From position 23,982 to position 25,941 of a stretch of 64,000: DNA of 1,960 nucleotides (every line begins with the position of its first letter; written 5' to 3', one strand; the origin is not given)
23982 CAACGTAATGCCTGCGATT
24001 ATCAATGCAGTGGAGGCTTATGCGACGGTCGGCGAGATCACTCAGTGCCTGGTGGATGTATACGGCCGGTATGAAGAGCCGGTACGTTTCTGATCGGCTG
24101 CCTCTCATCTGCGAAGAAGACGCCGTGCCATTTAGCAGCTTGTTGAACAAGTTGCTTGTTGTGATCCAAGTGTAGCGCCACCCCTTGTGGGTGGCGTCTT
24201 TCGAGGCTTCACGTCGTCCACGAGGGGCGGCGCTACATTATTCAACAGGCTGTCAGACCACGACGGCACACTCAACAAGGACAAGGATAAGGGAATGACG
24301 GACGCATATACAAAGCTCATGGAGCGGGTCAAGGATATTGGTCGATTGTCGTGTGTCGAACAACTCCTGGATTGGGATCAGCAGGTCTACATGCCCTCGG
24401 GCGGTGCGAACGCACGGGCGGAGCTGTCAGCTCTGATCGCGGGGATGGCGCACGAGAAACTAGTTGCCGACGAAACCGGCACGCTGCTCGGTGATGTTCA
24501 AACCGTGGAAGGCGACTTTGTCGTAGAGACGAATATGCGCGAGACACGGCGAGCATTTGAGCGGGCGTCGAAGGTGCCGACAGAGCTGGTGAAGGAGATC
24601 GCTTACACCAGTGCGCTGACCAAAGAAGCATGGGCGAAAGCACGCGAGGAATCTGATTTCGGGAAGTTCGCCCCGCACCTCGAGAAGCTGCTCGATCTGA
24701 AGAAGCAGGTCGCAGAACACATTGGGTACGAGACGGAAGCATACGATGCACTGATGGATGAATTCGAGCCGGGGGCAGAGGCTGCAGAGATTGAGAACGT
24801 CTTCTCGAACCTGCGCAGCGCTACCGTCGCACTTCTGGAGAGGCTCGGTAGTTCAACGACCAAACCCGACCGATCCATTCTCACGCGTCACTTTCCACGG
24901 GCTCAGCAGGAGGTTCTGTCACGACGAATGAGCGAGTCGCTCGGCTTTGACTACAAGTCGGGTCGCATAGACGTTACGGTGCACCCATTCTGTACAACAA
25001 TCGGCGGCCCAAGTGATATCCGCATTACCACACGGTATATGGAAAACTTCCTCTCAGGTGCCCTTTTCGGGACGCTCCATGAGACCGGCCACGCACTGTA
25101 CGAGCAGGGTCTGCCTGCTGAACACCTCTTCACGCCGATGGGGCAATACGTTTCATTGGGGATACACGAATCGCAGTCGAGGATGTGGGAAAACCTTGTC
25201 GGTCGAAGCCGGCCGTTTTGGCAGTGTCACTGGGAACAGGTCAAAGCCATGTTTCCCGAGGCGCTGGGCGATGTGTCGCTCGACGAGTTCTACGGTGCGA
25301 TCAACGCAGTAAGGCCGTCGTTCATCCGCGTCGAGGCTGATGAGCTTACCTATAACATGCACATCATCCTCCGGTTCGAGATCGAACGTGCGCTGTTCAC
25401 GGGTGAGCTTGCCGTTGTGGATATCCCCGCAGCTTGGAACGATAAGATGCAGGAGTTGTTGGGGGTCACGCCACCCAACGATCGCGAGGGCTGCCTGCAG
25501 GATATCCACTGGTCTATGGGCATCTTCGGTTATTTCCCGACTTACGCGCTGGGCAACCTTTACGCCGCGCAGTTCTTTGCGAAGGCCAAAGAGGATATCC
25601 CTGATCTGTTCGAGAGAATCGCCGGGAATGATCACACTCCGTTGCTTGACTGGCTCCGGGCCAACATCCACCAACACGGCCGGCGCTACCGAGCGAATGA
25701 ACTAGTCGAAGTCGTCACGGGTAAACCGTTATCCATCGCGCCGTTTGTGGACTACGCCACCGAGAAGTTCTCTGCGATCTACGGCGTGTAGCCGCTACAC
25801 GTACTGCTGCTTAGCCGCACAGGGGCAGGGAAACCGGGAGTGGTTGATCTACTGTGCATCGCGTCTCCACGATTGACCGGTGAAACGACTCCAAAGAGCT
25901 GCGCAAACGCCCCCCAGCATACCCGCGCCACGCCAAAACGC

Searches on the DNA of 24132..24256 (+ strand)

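Call 75: search_dna_similar(query=window:24132-24256:+, collection=plasmids, mode=distant, max_evalue=0.001, max_rows=10)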
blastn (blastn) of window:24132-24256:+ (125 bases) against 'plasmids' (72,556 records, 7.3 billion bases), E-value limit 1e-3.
No match.
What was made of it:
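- Tried and rejected: No match to the 125-nt unit (call 75).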

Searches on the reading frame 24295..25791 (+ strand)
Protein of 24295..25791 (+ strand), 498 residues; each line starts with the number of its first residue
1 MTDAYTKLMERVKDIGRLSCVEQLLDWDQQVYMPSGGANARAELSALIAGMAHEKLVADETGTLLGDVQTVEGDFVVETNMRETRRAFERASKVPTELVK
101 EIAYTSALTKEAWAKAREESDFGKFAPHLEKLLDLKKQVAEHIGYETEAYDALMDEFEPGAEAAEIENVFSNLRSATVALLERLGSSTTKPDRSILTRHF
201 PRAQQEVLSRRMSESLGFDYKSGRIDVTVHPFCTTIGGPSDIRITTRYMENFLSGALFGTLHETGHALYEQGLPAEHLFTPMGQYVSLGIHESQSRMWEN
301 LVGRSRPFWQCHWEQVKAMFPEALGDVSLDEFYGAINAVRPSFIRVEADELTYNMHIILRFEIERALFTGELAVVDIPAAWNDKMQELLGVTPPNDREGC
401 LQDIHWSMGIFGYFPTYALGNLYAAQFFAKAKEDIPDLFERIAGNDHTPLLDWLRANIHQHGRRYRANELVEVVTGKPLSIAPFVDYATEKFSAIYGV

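Call 53: search_protein_families(library=pfam, proteins=[window:24295-25791:+], max_evalue=0.001)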
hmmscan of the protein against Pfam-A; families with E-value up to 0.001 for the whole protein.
window:24295-25791:+ (498 aa): 1 family
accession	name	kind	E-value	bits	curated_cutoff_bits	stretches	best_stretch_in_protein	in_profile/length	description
PF02074.21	Peptidase_M32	-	5.3e-182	606.3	25.1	1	8-492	2-489/489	Carboxypeptidase Taq (M32) metallopeptidase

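Call 78: find_encoding_contigs(protein=window:24295-25791:+, flank=3000, max_places=6)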
Protein window:24295-25791:+ (498 aa): no gene with exactly this product is on record in the collection.
